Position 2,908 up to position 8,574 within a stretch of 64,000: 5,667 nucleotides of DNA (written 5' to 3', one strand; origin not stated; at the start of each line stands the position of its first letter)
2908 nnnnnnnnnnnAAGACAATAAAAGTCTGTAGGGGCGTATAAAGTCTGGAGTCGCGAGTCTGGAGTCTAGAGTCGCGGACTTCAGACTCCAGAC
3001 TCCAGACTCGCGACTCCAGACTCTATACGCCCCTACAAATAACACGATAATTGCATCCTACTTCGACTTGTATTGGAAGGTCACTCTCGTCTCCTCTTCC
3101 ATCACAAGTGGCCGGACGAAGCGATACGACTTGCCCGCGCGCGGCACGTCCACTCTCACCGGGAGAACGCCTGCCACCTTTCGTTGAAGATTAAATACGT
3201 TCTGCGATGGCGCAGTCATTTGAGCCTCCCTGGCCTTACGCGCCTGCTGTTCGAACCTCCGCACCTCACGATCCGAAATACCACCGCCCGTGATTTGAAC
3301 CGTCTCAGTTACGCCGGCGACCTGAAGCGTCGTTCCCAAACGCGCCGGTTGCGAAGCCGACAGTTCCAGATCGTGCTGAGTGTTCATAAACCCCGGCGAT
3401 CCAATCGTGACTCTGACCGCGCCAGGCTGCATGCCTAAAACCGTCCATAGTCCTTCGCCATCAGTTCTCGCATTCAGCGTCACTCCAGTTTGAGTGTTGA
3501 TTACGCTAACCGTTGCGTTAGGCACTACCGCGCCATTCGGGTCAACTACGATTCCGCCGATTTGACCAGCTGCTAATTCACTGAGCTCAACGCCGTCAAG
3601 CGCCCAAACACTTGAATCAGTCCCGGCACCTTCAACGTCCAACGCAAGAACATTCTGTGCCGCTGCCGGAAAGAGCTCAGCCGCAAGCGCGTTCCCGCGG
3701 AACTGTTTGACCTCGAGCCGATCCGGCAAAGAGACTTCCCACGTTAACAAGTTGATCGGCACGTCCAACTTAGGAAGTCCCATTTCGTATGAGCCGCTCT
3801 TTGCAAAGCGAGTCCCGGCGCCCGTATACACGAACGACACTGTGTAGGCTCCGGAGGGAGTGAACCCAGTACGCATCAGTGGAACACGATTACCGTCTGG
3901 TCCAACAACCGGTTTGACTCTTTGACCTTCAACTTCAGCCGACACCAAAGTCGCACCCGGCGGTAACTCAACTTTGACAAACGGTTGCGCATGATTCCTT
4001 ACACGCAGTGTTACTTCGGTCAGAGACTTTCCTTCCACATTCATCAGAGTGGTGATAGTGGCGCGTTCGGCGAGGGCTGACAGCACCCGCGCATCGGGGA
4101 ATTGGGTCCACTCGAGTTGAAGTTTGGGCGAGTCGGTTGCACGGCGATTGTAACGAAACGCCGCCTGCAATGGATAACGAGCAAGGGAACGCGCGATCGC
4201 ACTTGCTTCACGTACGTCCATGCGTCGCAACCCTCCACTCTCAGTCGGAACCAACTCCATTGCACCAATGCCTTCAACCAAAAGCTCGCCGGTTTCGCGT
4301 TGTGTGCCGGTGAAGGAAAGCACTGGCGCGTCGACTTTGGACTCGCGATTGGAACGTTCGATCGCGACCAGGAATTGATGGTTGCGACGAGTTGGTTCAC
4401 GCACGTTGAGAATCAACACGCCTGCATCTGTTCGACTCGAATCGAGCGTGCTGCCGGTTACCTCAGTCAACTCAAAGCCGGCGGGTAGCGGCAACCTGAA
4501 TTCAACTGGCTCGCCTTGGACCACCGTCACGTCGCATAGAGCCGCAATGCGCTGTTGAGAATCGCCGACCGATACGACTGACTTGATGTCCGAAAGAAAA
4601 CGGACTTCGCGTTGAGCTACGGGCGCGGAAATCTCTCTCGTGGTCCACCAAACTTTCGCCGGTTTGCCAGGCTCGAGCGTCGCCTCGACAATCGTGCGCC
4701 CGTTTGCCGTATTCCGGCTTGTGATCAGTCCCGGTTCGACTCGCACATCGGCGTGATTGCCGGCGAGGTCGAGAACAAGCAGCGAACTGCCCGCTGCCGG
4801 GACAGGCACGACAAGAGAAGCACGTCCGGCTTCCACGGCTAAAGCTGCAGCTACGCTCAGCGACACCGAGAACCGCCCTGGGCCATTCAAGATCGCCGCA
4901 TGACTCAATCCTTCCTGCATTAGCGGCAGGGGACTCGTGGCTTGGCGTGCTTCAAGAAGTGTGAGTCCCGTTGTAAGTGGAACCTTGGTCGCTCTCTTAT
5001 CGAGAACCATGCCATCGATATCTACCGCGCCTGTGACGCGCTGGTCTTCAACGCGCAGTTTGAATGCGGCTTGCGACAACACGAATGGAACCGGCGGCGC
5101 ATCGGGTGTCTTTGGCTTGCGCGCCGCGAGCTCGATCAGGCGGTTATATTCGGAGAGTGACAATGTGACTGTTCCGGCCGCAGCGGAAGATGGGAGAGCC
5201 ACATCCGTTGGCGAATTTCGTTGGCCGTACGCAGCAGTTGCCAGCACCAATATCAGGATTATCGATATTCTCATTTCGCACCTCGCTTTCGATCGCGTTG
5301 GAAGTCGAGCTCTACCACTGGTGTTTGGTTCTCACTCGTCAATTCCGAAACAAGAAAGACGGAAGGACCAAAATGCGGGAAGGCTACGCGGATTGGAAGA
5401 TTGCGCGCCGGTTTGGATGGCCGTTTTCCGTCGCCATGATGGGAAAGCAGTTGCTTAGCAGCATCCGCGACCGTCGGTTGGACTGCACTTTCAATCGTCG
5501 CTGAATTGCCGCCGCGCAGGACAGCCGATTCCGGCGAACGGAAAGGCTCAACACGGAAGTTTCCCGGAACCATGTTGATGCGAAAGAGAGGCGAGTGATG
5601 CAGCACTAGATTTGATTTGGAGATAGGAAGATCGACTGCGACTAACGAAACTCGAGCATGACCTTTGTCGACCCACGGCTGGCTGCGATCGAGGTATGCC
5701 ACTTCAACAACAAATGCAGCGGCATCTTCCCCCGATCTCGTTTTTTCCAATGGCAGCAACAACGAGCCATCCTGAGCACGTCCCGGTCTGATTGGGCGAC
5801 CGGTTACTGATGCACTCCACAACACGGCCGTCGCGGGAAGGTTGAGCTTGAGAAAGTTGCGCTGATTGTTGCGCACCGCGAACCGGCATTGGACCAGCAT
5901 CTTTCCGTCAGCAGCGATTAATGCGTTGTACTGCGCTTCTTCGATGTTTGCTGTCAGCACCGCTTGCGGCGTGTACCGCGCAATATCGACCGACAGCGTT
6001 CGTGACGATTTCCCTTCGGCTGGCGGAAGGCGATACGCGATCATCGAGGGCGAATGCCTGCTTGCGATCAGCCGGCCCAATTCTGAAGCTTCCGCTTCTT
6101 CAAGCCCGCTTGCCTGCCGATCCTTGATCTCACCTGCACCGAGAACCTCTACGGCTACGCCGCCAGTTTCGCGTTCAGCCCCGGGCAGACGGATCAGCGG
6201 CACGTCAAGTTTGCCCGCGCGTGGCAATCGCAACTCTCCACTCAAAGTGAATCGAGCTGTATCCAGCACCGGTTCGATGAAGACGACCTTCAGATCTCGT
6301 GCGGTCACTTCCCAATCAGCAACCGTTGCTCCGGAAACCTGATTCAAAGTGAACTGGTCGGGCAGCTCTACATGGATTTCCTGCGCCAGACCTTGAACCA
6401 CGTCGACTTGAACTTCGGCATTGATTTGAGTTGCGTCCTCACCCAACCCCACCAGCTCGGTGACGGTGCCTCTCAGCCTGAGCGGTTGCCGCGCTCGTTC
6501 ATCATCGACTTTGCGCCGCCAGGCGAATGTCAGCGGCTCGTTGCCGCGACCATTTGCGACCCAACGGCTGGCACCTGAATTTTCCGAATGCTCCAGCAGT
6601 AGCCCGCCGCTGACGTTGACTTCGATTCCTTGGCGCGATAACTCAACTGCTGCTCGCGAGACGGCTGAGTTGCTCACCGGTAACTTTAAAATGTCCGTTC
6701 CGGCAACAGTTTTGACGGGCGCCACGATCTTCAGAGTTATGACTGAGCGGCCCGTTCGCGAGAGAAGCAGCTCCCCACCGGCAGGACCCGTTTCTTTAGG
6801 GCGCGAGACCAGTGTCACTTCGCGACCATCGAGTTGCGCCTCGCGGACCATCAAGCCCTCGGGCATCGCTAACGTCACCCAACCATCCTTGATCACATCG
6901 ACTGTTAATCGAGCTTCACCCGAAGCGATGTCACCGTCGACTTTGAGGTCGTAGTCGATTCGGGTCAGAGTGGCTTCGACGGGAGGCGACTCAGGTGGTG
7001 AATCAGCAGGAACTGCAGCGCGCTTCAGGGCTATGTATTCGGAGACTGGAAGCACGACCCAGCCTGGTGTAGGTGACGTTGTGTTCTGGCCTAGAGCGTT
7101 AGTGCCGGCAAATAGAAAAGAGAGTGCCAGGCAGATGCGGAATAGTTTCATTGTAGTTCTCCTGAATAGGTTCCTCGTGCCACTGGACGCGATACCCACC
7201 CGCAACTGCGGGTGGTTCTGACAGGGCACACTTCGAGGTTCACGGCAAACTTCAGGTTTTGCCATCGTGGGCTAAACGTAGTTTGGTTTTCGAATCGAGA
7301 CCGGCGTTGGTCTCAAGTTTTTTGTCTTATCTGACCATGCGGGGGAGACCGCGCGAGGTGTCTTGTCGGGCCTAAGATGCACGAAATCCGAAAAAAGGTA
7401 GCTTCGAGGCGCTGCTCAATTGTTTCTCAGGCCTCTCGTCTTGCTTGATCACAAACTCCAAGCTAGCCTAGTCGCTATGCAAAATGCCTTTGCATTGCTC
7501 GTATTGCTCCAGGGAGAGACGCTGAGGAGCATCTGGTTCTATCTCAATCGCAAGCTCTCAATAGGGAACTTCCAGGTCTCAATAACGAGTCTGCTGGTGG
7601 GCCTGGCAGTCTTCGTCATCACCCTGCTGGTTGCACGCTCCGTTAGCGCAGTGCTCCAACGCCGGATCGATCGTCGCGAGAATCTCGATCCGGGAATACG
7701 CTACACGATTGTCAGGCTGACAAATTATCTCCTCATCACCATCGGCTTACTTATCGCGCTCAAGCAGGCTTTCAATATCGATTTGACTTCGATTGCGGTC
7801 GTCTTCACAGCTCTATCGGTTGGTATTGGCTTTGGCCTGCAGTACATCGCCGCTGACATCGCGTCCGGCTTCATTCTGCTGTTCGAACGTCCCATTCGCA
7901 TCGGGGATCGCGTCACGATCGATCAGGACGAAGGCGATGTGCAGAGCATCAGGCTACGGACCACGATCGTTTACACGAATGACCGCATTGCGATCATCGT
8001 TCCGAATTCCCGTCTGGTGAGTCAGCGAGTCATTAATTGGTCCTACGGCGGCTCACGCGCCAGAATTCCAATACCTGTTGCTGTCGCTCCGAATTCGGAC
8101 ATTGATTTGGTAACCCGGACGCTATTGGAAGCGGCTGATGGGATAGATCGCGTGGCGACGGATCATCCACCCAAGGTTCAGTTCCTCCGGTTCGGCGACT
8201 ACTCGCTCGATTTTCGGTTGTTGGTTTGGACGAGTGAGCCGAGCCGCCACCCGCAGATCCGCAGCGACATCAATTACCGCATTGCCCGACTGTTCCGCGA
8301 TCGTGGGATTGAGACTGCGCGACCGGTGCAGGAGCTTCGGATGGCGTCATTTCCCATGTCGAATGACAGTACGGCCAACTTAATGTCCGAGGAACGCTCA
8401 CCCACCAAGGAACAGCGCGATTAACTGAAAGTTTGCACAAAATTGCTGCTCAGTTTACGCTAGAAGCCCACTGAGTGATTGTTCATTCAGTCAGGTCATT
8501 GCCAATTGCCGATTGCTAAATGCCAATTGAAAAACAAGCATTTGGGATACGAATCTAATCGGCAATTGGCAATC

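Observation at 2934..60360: Window-wide family of long intergenic hairpins whose arms are built from 6-8 nt degenerate tandem units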

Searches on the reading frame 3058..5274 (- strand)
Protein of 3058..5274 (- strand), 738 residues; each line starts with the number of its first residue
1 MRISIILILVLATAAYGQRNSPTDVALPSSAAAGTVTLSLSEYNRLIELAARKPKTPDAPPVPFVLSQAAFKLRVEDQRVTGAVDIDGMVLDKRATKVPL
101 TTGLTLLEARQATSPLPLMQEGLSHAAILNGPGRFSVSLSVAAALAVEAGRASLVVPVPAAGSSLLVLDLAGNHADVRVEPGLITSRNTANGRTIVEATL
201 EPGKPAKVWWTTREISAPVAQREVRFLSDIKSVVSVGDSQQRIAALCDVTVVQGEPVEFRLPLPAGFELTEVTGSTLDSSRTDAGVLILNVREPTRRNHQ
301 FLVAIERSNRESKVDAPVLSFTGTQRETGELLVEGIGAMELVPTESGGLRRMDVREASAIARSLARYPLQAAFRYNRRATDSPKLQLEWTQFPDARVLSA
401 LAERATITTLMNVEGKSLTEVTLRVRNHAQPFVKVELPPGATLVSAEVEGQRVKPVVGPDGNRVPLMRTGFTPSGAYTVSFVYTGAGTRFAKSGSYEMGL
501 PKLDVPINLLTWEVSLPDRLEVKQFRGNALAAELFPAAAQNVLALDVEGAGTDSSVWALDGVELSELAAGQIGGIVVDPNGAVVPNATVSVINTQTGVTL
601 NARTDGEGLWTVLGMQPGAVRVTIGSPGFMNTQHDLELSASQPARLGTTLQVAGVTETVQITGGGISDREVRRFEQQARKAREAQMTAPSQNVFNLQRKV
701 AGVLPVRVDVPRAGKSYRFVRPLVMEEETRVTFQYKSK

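Call 10: search_protein_families(library=pfam, proteins=[window:3058-5274:-])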
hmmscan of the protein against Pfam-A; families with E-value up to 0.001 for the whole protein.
window:3058-5274:- (738 aa): 1 family
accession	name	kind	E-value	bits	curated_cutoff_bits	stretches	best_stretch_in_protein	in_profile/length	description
PF13620.12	CarboxypepD_reg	-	8.9e-16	58.5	32.3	1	571-650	1-81/82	Carboxypeptidase regulatory-like domain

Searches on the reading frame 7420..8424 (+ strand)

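Call 10: search_protein_families(library=pfam, proteins=[window:7420-8424:+])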
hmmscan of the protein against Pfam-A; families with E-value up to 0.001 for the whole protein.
window:7420-8424:+ (334 aa): 3 families
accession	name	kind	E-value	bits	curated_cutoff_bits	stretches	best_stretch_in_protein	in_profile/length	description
PF00924.24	MS_channel_2nd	-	1.8e-20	73.3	20.2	1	144-208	3-67/68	Mechanosensitive ion channel, beta-domain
PF21082.3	MS_channel_3rd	-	5.7e-15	56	21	1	219-298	4-87/88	Mechanosensitive ion channel MscS, C-terminal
PF21088.3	MS_channel_1st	-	2e-05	24.9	23.1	1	100-141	2-42/42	Mechanosensitive ion channel, transmembrane helices 2/3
